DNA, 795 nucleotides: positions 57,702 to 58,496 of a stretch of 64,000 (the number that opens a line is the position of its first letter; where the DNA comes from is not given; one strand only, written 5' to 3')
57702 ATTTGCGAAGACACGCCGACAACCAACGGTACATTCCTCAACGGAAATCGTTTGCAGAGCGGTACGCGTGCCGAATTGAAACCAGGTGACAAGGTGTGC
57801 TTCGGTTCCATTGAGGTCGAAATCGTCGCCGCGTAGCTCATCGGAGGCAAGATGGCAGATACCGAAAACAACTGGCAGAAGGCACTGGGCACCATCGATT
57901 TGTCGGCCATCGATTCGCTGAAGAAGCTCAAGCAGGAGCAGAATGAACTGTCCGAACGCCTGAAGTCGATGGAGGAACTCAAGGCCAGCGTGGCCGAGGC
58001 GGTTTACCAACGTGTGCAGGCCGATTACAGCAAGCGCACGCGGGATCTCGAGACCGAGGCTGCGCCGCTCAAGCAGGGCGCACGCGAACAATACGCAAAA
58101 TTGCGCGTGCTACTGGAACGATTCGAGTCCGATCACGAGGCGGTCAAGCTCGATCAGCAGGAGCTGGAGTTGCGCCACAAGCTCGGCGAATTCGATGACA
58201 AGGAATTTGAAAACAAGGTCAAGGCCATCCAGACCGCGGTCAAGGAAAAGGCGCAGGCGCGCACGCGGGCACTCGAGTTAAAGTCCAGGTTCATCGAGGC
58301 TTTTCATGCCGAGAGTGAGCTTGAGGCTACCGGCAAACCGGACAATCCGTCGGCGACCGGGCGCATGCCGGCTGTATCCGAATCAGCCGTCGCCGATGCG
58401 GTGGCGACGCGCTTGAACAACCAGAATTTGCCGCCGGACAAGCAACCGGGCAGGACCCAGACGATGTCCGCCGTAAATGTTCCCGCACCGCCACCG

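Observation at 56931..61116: Compact three-FHA / cNMP / STAS / GAF-PP2C signalling cluster with no kinase, anti-sigma or sigma partner in cis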

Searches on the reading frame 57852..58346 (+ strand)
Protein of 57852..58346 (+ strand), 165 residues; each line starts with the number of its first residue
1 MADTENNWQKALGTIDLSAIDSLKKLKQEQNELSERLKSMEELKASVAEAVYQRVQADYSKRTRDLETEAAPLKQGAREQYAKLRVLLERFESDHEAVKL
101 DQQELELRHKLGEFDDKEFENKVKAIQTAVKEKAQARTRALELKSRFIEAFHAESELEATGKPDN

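Call 30: search_protein_representatives(protein=window:57852-58346:+)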
Query: 165 residues. Proteins with E-value up to 0.001 (for the whole library): 477; up to 1e-10: 305; up to 1e-30: 12. The best 150 are listed.
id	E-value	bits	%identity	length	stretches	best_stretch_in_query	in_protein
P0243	6.7e-63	227.5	70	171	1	1-163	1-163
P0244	2.1e-61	222.7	69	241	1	2-160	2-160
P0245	5.9e-61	221.2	71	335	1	1-160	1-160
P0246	4.3e-43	163.4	55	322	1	1-159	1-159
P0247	2.5e-42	160.9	53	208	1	5-163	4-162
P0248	9.7e-40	152.5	53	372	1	9-159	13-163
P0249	5.2e-38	146.9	54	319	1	9-158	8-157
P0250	1.4e-34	135.8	70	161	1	63-161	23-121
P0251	8.2e-34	133.3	67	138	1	2-104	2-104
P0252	4.0e-33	131.1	51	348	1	12-160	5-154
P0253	8.8e-32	126.7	44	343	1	7-160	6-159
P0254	7.9e-31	123.6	48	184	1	12-143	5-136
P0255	2.3e-30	122.1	43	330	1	9-160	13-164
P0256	5.3e-30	121.0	48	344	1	12-160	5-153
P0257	6.2e-30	120.7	48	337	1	10-159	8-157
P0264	7.3e-29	117.3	45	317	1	11-160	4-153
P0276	8.8e-27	110.5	45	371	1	12-159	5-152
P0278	3.5e-26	108.6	45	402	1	12-160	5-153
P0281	2.1e-25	106.1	41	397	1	12-163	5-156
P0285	5.7e-25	104.6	43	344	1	10-164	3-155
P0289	1.3e-24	103.5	44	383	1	13-159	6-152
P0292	2.4e-24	102.6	39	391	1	14-164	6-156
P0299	2.0e-23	99.7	40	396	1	13-158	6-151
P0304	4.4e-23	98.5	41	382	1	12-160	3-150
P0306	5.1e-23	98.3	44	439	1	14-159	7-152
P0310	2.7e-22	96.0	39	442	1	12-160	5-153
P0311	7.3e-22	94.6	40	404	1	12-163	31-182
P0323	1.9e-21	93.2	38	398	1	15-163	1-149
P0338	1.3e-20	90.6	38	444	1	12-160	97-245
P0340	1.6e-20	90.2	37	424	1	13-160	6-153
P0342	2.3e-20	89.7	37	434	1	12-164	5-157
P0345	2.7e-20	89.5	38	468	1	11-163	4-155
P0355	8.9e-20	87.8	35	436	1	13-159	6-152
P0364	2.8e-19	86.2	37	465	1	13-159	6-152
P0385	2.6e-18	83.1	36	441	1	12-162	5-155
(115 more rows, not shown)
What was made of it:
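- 57852..58814 (+): g2 (320 aa), the anchor gene of the locus. It has an N-terminal three-helix coiled-coil domain (aa 1-158, no Pfam model), a disordered linker (aa 159-222) with conserved Thr motifs T169, T202 (TQxM) and T221, and a degenerate FHA domain (aa 227-319). The N-domain family has 477 clusters at 50% identity (call 30).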

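Call 34: find_homologous_proteins(query=A3, max_evalue=0.00001)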
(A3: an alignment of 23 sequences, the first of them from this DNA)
Query A3 (23 sequences) (152 aa, profile of the alignment): 24 proteins with E <= 0.00001 among 7817 candidates.
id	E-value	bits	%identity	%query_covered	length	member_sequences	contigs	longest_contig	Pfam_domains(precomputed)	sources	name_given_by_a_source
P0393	3.4e-51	191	70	99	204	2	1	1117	-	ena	-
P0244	5.3e-51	191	71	99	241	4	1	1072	-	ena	-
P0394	2.9e-50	188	74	99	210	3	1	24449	-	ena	-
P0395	3.3e-50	188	71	99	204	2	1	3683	-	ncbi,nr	ncbi:MAG TPA: hypothetical protein VLC97_15240, partial [Rhodanobacteraceae bacterium]|nr:hypothetic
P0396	1.7e-49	186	71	99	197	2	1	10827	-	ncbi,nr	ncbi:MAG TPA: hypothetical protein VLB69_10270, partial [Rudaea sp.]|nr:hypothetical protein [Rudaea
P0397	1.8e-49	186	71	100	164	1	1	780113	-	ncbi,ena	-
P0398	2.4e-49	185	70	99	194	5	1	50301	-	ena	-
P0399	7.7e-49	183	72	99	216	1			-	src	-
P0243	1.2e-48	183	72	100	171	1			-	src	-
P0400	1.9e-48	182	68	100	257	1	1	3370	-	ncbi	ncbi:MAG TPA: hypothetical protein VF132_00255, partial [Rudaea sp.]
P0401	5.5e-47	177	72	91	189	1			-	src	-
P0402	1.5e-45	173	72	100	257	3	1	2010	-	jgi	jgi:hypothetical protein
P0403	3.7e-38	149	39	89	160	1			-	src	-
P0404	4.7e-38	148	73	79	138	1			-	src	-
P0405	2.2e-37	146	66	78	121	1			-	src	-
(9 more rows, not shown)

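Call 35: find_related_loci(query=A3, collection=metagenome_contigs, flank=8000)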
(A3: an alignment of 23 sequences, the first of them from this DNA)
Query A3 (152 aa) in metagenome_contigs; peptide patterns used: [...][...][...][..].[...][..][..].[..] (x = any residue, [..] = any of these).
487 stretches matched a pattern; 273 encode a relative of the query (tblastn E <= 1e-3); the best 80 are kept; 80 distinct loci.
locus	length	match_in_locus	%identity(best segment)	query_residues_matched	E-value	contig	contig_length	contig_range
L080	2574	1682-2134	83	1-151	2e-81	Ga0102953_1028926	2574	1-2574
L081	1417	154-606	81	1-151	2e-84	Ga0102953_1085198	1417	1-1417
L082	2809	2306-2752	77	1-149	1e-72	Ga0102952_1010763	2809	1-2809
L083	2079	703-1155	74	1-151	1e-72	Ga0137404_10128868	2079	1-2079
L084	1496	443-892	73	1-150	1e-73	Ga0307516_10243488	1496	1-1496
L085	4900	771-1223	72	1-151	5e-70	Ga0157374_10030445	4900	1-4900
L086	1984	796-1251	74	1-152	3e-72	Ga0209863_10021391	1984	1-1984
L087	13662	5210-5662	71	1-151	9e-70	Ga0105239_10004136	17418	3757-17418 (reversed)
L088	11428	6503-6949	72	1-149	5e-69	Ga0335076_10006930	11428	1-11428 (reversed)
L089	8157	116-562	72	1-149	5e-69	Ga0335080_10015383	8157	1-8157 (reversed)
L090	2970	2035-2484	71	1-150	2e-68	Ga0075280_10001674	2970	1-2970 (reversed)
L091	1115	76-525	71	1-150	1e-72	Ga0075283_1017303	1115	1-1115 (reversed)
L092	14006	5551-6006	72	1-152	2e-67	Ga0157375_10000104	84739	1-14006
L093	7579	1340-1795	72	1-152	1e-67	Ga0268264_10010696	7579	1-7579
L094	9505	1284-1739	72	1-152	1e-67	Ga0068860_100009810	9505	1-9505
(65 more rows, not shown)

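Call 36: list_cluster_members(proteins=[P0278, P0285, P0292, P0299, P0306, P0311, P0323, P0338, P0342, P0364])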
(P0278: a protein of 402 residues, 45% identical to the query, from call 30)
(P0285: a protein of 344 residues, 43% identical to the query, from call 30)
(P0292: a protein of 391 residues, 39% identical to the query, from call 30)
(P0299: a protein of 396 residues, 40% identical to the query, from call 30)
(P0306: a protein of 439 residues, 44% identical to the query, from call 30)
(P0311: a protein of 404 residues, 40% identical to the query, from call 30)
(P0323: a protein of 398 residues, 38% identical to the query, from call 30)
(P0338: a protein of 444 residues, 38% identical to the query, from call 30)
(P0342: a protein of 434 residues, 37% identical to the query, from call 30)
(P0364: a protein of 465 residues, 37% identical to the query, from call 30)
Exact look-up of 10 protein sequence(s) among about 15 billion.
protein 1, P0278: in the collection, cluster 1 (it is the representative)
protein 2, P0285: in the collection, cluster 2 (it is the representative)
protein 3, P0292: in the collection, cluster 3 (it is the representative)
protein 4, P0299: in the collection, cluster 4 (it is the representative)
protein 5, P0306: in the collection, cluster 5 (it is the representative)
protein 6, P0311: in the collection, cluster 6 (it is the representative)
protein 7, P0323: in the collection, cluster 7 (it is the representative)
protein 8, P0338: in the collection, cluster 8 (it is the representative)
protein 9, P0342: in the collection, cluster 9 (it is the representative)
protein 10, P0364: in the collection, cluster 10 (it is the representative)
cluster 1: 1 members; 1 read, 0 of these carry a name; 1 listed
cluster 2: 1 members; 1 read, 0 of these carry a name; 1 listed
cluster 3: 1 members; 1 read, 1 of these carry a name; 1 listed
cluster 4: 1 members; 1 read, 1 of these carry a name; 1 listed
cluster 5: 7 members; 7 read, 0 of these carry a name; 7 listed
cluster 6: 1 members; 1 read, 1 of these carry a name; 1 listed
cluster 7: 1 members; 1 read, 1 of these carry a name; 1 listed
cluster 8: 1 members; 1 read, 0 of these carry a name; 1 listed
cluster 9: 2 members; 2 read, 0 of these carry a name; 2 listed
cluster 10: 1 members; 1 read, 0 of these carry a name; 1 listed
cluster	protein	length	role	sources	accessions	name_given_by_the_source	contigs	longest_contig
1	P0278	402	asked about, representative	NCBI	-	-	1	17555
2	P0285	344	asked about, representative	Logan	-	-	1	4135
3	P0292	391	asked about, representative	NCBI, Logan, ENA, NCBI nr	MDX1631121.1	MAG: FHA domain-containing protein [Thermoanaerobaculia bacterium] | FHA domain-containing protein [Thermoanaerobaculia bacterium]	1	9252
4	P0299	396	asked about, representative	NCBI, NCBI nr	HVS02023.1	MAG TPA: FHA domain-containing protein [Thermoanaerobaculia bacterium] | FHA domain-containing protein [Thermoanaerobaculia bacterium]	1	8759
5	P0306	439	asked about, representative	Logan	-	-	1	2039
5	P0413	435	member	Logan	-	-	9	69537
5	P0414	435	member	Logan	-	-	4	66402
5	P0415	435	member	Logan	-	-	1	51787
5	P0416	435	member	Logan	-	-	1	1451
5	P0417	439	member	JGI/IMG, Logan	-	-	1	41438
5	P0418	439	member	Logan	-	-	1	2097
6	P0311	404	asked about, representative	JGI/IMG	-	hypothetical protein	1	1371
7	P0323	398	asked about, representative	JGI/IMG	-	hypothetical protein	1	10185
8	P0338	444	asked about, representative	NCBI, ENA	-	-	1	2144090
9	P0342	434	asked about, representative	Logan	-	-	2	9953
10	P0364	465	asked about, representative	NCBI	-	-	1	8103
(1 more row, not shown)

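Call 37: find_encoding_contigs(protein=P0338, flank=8000, max_places=2)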
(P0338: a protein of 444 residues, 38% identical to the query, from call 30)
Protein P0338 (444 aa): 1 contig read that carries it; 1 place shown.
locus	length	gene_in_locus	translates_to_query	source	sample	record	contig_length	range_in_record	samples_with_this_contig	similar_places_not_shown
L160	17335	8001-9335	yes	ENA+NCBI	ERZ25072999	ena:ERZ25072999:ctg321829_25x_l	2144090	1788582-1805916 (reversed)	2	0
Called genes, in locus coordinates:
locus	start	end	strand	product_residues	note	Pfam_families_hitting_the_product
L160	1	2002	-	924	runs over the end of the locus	PF00069:Pkinase, PF07714:PK_Tyr_Ser-Thr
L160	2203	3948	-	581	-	PF13231:PMT_2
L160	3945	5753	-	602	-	PF02543:Carbam_trans_N, PF16861:Carbam_trans_C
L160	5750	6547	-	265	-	PF00535:Glycos_transf_2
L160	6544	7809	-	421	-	PF04055:Radical_SAM, PF13186:SPASM (weak)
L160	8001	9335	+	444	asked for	PF00498:FHA, PF16697:Yop-YscD_cpl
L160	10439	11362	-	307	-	-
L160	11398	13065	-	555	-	PF00082:Peptidase_S8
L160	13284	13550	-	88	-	-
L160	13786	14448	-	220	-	PF02463:SMC_N, PF11398:DUF2813 (weak), PF13175:AAA_15, PF13476:AAA_23, PF13555:AAA_29 (weak)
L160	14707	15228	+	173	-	PF02720:DUF222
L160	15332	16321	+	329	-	-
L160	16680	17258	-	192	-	-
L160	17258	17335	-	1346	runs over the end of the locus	PF05593:RHS_repeat (faint), PF25023:TEN_YD-shell (faint)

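Call 38: find_encoding_contigs(protein=P0292, flank=8000, max_places=2)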
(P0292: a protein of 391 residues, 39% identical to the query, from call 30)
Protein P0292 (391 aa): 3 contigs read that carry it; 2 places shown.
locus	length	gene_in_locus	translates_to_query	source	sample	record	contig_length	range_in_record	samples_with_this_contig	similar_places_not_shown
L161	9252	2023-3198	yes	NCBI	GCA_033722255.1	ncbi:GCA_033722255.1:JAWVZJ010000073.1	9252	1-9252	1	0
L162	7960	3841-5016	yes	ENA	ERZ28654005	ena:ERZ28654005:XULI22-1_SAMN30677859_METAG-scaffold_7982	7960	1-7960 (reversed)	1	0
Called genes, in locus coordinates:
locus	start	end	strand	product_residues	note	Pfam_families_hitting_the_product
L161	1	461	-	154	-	PF00291:PALP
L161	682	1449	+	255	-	PF01553:Acyltransferase (weak)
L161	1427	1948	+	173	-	PF05157:MshEN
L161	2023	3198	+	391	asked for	PF16697:Yop-YscD_cpl, PF00498:FHA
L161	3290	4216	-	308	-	PF00145:DNA_methylase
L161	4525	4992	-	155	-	-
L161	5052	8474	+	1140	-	PF00515:TPR_1 (faint), PF07719:TPR_2 (faint), PF13371:TPR_9 (faint), PF13424:TPR_12 (faint), PF13432:TPR_16 (weak), PF14559:TPR_19 (weak), PF13517:FG-GAP_3, PF07593:UnbV_ASPIC (weak), +6 more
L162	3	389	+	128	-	PF00595:PDZ, PF13180:PDZ_2, PF17820:PDZ_6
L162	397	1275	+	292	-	-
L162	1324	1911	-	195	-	PF00291:PALP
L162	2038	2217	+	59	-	-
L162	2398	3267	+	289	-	PF01553:Acyltransferase (weak)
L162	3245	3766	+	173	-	PF05157:MshEN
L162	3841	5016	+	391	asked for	PF16697:Yop-YscD_cpl, PF00498:FHA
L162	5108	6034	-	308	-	PF00145:DNA_methylase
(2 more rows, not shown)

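Call 39: find_encoding_contigs(protein=P0413, flank=6000, max_places=2)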
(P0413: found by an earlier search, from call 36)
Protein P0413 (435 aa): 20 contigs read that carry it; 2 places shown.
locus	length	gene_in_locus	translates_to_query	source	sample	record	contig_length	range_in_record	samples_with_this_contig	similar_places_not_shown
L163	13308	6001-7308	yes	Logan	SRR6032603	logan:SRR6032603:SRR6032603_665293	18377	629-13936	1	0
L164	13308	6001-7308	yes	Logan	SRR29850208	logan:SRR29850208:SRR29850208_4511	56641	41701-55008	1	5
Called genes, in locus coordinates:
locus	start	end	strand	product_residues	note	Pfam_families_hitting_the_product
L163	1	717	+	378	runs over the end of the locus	PF02812:ELFV_dehydrog_N, PF00208:ELFV_dehydrog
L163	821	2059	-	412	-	-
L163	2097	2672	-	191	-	PF03548:LolA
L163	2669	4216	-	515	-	-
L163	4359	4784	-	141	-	-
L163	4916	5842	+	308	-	PF00890:FAD_binding_2 (faint), PF01266:DAO (faint), PF01946:Thi4 (faint), PF07992:Pyr_redox_2, PF13450:NAD_binding_8 (faint), PF13738:Pyr_redox_3, PF00070:Pyr_redox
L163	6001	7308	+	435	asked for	PF16697:Yop-YscD_cpl, PF00498:FHA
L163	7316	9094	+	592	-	PF20695:UbiD_N, PF01977:UbiD, PF20696:UbiD_C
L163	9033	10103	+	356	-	PF02606:LpxK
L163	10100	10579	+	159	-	PF03449:GreA_GreB_N, PF01272:GreA_GreB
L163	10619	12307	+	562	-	-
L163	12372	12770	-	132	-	PF00072:Response_reg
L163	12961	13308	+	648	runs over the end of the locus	-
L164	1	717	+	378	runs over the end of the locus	PF02812:ELFV_dehydrog_N, PF00208:ELFV_dehydrog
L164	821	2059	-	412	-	-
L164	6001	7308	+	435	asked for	PF16697:Yop-YscD_cpl, PF00498:FHA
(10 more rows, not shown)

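Call 40: find_encoding_contigs(protein=P0278, flank=6000, max_places=2)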
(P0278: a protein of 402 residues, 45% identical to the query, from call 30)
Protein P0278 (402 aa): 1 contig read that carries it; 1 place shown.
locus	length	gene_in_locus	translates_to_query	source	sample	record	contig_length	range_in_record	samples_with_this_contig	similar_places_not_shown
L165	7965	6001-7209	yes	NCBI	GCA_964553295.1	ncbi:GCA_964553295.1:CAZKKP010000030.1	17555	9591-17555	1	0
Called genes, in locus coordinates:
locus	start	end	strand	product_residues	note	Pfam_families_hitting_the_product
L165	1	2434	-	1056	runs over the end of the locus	PF13575:DUF4135, PF05147:LANC_like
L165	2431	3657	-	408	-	PF00158:Sigma54_activat, PF14532:Sigma54_activ_2, PF25601:AAA_lid_14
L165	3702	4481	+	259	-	PF00027:cNMP_binding, PF00498:FHA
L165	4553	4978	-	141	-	PF01740:STAS, PF13466:STAS_2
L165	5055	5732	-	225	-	PF13505:OMP_b-brl (weak)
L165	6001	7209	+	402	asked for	PF16697:Yop-YscD_cpl, PF00498:FHA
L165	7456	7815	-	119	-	PF08821:CGGC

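Call 41: find_encoding_contigs(protein=P0323, flank=6000, max_places=2)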
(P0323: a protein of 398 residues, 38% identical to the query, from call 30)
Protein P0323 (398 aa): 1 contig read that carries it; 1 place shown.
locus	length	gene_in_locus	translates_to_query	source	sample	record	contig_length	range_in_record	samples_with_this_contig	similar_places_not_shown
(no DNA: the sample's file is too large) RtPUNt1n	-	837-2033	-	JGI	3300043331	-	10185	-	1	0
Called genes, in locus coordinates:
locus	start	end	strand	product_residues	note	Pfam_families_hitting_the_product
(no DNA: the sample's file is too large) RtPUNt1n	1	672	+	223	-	?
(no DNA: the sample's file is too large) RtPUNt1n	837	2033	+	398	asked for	PF16697:Yop-YscD_cpl, PF00498:FHA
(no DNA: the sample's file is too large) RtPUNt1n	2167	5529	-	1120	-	PF16697:Yop-YscD_cpl, PF00498:FHA, PF00664:ABC_membrane, PF00005:ABC_tran, PF02463:SMC_N (faint)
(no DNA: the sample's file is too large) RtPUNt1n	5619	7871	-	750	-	PF03412:Peptidase_C39, PF00664:ABC_membrane, PF00005:ABC_tran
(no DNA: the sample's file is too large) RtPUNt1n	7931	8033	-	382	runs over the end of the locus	PF25973:BSH_CzcB (faint)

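Call 65: list_cluster_members(proteins=[P0276, P0281, P0289, P0304, P0310, P0340, P0345, P0355, P0385, P0264])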
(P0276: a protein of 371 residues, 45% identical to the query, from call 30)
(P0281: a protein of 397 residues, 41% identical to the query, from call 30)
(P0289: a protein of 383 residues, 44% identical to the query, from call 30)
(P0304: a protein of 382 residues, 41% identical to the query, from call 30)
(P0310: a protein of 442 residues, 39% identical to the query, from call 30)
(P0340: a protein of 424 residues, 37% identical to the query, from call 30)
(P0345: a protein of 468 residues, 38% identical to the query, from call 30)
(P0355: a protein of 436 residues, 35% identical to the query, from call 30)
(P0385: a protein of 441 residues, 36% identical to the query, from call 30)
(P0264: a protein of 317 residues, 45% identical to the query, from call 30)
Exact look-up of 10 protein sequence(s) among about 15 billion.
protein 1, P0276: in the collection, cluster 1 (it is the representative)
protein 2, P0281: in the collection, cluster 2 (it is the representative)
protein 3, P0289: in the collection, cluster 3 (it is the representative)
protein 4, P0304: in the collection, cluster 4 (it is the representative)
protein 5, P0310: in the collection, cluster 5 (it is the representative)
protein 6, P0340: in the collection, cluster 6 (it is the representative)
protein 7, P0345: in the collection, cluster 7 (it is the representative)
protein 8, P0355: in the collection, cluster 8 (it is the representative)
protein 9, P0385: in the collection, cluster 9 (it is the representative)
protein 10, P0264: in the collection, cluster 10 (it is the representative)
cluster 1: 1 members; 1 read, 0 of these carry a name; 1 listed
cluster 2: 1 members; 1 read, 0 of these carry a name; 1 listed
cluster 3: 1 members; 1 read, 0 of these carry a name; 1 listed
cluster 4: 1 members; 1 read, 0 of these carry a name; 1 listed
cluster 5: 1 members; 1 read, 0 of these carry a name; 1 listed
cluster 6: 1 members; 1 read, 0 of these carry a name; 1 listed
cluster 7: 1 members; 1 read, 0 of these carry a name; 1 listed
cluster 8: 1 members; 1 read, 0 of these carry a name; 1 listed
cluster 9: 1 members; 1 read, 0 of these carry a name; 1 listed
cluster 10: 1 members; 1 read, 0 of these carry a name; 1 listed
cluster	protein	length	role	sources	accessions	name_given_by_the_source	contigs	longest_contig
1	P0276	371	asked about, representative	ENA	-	-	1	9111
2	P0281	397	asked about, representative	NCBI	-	-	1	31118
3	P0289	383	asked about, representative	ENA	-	-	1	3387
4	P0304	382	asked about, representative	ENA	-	-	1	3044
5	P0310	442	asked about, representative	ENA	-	-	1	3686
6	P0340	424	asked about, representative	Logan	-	-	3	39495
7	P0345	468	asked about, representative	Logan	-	-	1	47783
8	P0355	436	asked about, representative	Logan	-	-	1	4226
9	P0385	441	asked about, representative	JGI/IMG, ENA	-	-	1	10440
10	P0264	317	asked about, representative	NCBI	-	-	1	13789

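Call 66: find_encoding_contigs(protein=P0281, flank=7000, max_places=1)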
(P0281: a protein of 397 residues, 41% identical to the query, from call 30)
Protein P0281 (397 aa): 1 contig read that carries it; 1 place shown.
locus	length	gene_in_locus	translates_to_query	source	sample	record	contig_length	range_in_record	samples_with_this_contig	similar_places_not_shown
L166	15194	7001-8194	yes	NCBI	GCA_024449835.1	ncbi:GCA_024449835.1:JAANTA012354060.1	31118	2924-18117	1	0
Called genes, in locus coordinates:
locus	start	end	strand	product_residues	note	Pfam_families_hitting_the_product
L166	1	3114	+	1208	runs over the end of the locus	PF00069:Pkinase, PF07714:PK_Tyr_Ser-Thr, PF17667:Pkinase_fungal (weak), PF14853:Fis1_TPR_C (faint)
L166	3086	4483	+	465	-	-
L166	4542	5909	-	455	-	PF03349:Toluene_X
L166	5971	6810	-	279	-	PF13432:TPR_16 (faint)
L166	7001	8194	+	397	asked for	PF16697:Yop-YscD_cpl, PF00498:FHA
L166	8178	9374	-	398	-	PF22541:DUF7005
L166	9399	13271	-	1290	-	PF00498:FHA, PF16697:Yop-YscD_cpl, PF00498:FHA, PF00664:ABC_membrane, PF00005:ABC_tran, PF02463:SMC_N (faint)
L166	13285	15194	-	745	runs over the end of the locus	PF03412:Peptidase_C39, PF00664:ABC_membrane, PF00005:ABC_tran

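Call 67: find_encoding_contigs(protein=P0345, flank=7000, max_places=1)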
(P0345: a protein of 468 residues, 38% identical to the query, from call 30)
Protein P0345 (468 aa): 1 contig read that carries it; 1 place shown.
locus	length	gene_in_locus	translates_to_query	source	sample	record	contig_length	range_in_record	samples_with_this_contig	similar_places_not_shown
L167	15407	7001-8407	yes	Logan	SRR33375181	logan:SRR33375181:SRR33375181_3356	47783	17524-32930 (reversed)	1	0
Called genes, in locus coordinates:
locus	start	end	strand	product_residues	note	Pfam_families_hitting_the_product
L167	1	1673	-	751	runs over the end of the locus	PF11412:DsbD_N, PF02683:DsbD_TM, PF03190:Thioredox_DsbH (faint), PF13899:Thioredoxin_7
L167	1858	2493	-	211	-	PF13500:AAA_26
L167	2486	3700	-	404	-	PF00155:Aminotran_1_2, PF01053:Cys_Met_Meta_PP (weak)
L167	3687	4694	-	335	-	PF04055:Radical_SAM, PF06968:BATS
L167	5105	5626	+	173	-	-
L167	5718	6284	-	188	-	-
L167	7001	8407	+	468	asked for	PF16697:Yop-YscD_cpl, PF00498:FHA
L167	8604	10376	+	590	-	PF20695:UbiD_N, PF01977:UbiD, PF20696:UbiD_C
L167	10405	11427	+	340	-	PF02606:LpxK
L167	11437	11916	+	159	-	PF03449:GreA_GreB_N, PF01272:GreA_GreB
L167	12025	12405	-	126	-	PF07238:PilZ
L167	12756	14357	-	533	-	PF02881:SRP54_N, PF00448:SRP54, PF13401:AAA_22 (weak), PF13604:AAA_30 (weak)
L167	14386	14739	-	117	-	-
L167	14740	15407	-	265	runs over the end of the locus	PF12895:ANAPC3, PF14559:TPR_19, PF20308:TPR-S, PF07719:TPR_2 (weak), PF14559:TPR_19 (weak), PF13432:TPR_16, PF00515:TPR_1, PF07719:TPR_2, +19 more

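Call 68: find_encoding_contigs(protein=P0264, flank=7000, max_places=1)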
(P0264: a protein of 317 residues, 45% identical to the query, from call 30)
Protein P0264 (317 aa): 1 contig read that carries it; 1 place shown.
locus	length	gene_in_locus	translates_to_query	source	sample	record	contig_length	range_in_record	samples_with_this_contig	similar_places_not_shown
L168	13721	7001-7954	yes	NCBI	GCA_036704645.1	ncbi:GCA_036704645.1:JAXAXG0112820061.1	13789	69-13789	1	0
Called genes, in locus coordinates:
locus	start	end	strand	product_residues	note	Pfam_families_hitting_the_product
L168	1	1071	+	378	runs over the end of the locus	?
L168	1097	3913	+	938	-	PF00675:Peptidase_M16, PF05193:Peptidase_M16_C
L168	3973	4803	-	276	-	PF00106:adh_short, PF08659:KR, PF13561:adh_short_C2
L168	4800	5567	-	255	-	PF00106:adh_short, PF08659:KR, PF01370:Epimerase (faint), PF13561:adh_short_C2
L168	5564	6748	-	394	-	PF22541:DUF7005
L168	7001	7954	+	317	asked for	PF16697:Yop-YscD_cpl, PF00498:FHA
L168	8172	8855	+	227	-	PF13505:OMP_b-brl (weak)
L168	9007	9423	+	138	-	PF01740:STAS, PF13466:STAS_2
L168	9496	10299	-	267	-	PF00027:cNMP_binding, PF00498:FHA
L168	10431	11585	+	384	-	PF00158:Sigma54_activat, PF14532:Sigma54_activ_2, PF00004:AAA (weak), PF07728:AAA_5 (weak), PF25601:AAA_lid_14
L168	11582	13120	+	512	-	PF00702:Hydrolase, PF13419:HAD_2, PF13242:Hydrolase_like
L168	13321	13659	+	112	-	PF02979:NHase_alpha (weak), PF27893:GRASP_targ_2 (weak)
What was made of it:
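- On Partner-switching module (RsbU/V/W type): A sigma-54 activator lies next to the triad only in two distant genomes (calls 40, 68).
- Tried and rejected: Distant contexts were obtained instead through exact look-ups of representatives from call 30 (calls 37-41, 66-68).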
